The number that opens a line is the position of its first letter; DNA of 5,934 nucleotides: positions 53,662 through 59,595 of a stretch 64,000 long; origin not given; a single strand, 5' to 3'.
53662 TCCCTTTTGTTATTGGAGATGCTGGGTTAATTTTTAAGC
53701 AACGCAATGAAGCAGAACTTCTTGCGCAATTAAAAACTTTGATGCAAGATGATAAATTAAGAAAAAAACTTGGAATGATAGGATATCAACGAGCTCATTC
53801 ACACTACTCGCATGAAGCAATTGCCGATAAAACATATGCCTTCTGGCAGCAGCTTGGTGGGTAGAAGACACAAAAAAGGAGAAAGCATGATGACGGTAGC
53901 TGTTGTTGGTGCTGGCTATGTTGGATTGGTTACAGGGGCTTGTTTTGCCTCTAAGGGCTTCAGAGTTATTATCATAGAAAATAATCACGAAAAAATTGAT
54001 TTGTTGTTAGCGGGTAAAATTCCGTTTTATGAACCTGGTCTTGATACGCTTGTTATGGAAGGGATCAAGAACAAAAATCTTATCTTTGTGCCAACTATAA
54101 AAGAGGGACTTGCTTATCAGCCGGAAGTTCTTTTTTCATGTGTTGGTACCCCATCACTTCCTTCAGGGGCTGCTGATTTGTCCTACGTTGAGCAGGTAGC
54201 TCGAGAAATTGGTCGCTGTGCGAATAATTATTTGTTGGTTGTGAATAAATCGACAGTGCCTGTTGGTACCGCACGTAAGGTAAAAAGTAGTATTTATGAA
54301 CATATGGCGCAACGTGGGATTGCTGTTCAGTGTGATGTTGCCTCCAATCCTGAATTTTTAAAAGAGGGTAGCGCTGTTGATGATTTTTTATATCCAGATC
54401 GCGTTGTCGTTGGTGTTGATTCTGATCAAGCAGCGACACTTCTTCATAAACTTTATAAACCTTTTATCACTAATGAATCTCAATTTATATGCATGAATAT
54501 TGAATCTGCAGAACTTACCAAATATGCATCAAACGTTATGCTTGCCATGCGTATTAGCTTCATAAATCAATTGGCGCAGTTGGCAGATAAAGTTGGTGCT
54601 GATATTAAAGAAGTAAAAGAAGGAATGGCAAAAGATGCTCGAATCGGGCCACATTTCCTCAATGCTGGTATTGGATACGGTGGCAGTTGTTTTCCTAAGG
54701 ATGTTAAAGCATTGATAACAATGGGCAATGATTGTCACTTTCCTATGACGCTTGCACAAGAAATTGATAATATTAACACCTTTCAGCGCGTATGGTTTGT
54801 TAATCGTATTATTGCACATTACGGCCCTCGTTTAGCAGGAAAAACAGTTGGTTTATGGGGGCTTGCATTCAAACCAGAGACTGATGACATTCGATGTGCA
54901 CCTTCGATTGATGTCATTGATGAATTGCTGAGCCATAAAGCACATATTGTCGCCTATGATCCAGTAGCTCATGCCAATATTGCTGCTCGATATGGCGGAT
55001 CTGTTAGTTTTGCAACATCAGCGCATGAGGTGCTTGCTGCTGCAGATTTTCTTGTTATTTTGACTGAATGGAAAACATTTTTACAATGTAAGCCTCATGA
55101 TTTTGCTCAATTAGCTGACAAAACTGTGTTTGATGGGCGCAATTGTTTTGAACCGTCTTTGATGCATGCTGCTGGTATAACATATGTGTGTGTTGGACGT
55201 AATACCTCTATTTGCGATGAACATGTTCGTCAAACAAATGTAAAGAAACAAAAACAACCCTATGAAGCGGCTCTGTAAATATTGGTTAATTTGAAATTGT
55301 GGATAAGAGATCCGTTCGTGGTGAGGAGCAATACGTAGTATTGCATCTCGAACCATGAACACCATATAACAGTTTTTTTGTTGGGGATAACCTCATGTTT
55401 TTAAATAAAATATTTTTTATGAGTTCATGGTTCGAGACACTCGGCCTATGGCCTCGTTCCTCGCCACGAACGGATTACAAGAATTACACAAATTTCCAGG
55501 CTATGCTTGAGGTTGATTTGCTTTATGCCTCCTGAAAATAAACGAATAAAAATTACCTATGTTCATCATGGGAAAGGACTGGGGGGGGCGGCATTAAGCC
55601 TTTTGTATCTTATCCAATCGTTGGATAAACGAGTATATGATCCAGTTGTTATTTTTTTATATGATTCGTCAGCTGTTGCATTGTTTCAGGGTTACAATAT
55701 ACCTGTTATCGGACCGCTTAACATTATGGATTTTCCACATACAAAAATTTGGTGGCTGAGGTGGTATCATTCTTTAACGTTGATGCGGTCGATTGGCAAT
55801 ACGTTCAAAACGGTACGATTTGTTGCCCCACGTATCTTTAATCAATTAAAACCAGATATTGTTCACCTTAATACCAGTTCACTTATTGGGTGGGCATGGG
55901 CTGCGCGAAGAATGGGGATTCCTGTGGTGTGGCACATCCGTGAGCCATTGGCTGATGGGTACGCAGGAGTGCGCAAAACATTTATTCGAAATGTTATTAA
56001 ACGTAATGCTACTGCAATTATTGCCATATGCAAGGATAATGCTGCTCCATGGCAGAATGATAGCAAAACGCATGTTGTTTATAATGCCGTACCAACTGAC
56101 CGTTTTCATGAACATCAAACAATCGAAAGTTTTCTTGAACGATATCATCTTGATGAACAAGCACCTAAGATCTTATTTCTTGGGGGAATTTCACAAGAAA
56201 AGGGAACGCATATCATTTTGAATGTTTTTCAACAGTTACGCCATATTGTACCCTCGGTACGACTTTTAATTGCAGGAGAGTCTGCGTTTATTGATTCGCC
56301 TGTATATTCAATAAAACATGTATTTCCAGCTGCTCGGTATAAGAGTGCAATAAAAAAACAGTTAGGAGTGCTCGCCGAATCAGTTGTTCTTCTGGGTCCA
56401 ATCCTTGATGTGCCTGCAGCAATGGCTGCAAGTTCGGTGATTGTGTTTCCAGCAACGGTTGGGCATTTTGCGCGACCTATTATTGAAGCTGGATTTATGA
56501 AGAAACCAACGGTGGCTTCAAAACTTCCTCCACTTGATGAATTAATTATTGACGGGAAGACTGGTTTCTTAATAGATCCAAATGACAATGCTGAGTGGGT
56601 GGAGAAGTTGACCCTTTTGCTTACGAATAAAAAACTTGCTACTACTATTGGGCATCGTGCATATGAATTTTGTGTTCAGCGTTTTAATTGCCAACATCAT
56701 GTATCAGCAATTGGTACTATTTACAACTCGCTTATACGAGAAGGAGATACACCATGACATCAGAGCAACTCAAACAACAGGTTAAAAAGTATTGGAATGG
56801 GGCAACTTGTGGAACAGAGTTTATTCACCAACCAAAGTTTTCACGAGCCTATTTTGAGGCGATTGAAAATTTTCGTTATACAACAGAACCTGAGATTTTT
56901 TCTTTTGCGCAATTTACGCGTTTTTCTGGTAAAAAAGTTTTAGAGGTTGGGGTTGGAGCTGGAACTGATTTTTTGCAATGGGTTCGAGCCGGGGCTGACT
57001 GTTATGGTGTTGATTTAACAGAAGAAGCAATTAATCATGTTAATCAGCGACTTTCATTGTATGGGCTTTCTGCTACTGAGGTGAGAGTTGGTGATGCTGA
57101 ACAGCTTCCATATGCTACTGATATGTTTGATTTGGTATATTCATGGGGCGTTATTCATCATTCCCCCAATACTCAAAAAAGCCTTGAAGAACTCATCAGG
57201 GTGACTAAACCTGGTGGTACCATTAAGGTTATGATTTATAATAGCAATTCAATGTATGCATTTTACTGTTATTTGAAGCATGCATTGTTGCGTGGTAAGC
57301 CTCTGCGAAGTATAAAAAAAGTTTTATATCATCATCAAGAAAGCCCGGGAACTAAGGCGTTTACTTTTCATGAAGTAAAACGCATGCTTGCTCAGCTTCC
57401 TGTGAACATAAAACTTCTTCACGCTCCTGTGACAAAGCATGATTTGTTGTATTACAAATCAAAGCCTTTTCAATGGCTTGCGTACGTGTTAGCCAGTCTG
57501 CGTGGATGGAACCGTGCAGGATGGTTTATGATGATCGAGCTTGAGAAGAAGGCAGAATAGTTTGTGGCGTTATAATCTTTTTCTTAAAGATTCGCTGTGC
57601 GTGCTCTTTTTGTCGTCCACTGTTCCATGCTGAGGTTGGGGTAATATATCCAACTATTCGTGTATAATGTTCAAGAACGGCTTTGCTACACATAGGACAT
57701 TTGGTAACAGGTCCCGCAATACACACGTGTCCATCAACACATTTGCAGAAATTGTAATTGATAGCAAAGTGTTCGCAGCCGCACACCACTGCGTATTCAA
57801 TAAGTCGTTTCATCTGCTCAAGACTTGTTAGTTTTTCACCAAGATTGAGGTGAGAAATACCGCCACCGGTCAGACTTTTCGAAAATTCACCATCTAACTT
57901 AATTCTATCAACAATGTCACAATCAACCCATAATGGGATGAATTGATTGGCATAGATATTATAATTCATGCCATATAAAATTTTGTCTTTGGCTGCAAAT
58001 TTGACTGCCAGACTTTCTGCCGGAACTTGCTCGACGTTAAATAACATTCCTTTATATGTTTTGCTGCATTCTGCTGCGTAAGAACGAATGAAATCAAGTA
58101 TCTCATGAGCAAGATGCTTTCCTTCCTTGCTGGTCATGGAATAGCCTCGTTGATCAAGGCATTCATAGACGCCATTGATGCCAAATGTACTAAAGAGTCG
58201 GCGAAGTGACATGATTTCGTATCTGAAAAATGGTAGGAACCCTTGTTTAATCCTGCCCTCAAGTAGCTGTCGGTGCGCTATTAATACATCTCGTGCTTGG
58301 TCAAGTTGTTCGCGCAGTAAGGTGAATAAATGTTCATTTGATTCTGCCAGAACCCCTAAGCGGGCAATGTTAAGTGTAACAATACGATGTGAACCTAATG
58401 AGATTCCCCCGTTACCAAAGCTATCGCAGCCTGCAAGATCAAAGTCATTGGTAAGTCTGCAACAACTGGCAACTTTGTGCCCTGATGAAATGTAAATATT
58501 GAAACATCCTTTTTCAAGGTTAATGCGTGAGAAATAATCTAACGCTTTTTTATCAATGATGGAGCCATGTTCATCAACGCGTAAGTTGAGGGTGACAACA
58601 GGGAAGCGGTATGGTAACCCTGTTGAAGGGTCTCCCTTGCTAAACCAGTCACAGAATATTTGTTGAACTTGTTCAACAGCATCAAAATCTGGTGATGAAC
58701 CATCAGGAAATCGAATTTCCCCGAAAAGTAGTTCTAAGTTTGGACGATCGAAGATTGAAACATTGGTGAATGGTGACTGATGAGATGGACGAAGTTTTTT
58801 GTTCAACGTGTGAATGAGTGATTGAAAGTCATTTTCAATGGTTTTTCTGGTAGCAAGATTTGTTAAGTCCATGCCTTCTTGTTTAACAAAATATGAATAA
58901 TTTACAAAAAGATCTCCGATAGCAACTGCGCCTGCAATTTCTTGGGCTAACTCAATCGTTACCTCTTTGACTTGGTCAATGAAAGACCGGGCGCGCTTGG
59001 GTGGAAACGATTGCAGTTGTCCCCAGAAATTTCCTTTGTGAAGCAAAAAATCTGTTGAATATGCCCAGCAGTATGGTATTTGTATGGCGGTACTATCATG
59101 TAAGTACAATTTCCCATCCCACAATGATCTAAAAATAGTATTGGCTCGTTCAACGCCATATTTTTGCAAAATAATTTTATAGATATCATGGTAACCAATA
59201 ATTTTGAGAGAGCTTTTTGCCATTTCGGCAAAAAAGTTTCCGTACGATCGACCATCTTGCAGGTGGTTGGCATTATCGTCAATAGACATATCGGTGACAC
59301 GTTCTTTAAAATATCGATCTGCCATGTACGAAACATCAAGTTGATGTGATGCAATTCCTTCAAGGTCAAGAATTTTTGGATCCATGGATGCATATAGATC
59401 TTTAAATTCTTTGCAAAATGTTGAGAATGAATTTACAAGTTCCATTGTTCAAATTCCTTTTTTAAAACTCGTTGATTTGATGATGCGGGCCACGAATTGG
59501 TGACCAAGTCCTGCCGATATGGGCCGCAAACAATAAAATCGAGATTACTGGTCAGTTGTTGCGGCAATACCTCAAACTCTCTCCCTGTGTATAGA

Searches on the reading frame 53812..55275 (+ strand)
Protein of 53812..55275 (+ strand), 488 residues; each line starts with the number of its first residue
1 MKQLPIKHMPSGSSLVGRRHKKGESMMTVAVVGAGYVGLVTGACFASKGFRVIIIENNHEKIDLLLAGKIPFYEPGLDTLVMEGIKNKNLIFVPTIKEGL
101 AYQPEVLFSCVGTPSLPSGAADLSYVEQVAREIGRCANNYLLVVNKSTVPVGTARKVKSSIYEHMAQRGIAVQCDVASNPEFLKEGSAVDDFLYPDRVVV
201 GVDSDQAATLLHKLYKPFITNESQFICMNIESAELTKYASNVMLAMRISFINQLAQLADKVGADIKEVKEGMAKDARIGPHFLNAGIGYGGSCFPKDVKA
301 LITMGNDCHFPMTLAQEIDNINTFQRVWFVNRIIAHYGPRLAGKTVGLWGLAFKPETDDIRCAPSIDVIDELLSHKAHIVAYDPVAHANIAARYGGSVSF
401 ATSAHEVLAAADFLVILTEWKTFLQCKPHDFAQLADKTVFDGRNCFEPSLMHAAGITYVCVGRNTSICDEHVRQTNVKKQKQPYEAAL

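Call 32: search_protein_families(library=pfam, proteins=[window:53812-55275:+])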
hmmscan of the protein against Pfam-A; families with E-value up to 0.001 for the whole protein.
window:53812-55275:+ (488 aa): 4 families
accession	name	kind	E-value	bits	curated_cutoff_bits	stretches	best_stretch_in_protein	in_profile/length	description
PF03721.20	UDPG_MGDP_dh_N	-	1.8e-56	191.1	27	1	27-213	1-186/187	UDP-glucose/GDP-mannose dehydrogenase family, NAD binding domain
PF00984.24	UDPG_MGDP_dh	-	3.4e-34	117.2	25.4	1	231-323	1-93/94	UDP-glucose/GDP-mannose dehydrogenase family, central domain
PF03720.21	UDPG_MGDP_dh_C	-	5.9e-27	94.5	30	1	348-448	2-103/103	UDP-glucose/GDP-mannose dehydrogenase family, UDP binding domain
PF02737.24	3HCDH_N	-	0.00092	19.6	22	0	28-63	1-36/180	3-hydroxyacyl-CoA dehydrogenase, NAD binding domain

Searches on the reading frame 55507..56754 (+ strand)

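Call 32: search_protein_families(library=pfam, proteins=[window:55507-56754:+])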
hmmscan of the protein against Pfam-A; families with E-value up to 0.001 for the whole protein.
window:55507-56754:+ (416 aa): 5 families
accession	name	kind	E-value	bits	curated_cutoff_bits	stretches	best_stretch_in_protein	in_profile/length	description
PF00534.26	Glycos_transf_1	-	3e-23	82.7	26.4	1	211-387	7-171/172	Glycosyl transferases group 1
PF13692.12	Glyco_trans_1_4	-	7.6e-21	75.3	27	1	220-374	2-142/142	Glycosyl transferases group 1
PF13439.12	Glyco_transf_4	-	8.5e-13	49.1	28.5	1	26-199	2-170/170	Glycosyltransferase Family 4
PF13579.12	Glyco_trans_4_4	-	1e-08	36.1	29.7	1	26-178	1-138/158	Glycosyl transferase 4-like domain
PF13524.12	Glyco_trans_1_2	-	0.00044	20.7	25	0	301-400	55-140/144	Glycosyl transferase-like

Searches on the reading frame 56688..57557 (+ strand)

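Call 57: search_protein_families(library=pfam, proteins=[window:56688-57557:+], max_evalue=0.01)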
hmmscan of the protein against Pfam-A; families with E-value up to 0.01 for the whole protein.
window:56688-57557:+ (290 aa): 9 families
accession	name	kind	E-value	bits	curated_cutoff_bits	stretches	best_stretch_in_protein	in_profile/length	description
PF08241.18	Methyltransf_11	-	1e-20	74.6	21.2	1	85-179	1-93/95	Methyltransferase domain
PF13847.12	Methyltransf_31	-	1.5e-19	70.5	27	1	80-181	3-109/145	Methyltransferase domain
PF13649.12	Methyltransf_25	-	4.3e-19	69.4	27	1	84-177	1-97/97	Methyltransferase domain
PF08242.18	Methyltransf_12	-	8.4e-13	49.3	30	1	85-179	1-98/98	Methyltransferase domain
PF13489.12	Methyltransf_23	-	1.6e-12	47.9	27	1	76-204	18-124/164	Methyltransferase domain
PF01209.24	Ubie_methyltran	-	4.1e-10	39.8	20.1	1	80-188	47-158/233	ubiE/COQ5 methyltransferase family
PF08003.17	Methyltransf_9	-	8.1e-05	22.2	23.8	1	79-179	114-215/315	Protein of unknown function (DUF1698)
PF02353.26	CMAS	-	9.8e-05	22.2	27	1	80-179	62-162/273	Mycolic acid cyclopropane synthetase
PF07021.18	MetW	-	0.00018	21.7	21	1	80-174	13-103/193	Methionine biosynthesis protein MetW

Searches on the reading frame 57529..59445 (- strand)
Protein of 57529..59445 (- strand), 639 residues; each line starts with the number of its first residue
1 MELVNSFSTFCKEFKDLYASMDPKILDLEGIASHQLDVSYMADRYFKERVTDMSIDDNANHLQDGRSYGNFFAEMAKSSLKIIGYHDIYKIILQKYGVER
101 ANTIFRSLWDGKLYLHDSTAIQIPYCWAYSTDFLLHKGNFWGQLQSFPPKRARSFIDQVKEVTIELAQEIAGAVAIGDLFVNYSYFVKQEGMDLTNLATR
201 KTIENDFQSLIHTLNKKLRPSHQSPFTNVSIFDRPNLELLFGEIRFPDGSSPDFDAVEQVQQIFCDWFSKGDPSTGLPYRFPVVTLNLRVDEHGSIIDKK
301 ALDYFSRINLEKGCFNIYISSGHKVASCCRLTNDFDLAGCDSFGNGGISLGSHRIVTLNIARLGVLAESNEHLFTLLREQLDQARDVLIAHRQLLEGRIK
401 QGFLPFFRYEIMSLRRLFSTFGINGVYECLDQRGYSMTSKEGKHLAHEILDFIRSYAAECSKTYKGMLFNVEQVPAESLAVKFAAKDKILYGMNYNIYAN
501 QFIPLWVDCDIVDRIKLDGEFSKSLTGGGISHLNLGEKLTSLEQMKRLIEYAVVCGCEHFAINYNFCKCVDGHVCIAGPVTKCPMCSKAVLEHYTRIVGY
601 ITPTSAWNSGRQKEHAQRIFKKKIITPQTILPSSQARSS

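Call 55: search_protein_families(library=pfam, proteins=[window:57529-59445:-])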
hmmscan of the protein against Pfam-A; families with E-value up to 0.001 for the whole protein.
window:57529-59445:- (639 aa): 1 family
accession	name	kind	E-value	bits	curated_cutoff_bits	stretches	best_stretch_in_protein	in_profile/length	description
PF13597.11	NRDD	-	1.9e-89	301.3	26.2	1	103-619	33-560/562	Anaerobic ribonucleoside-triphosphate reductase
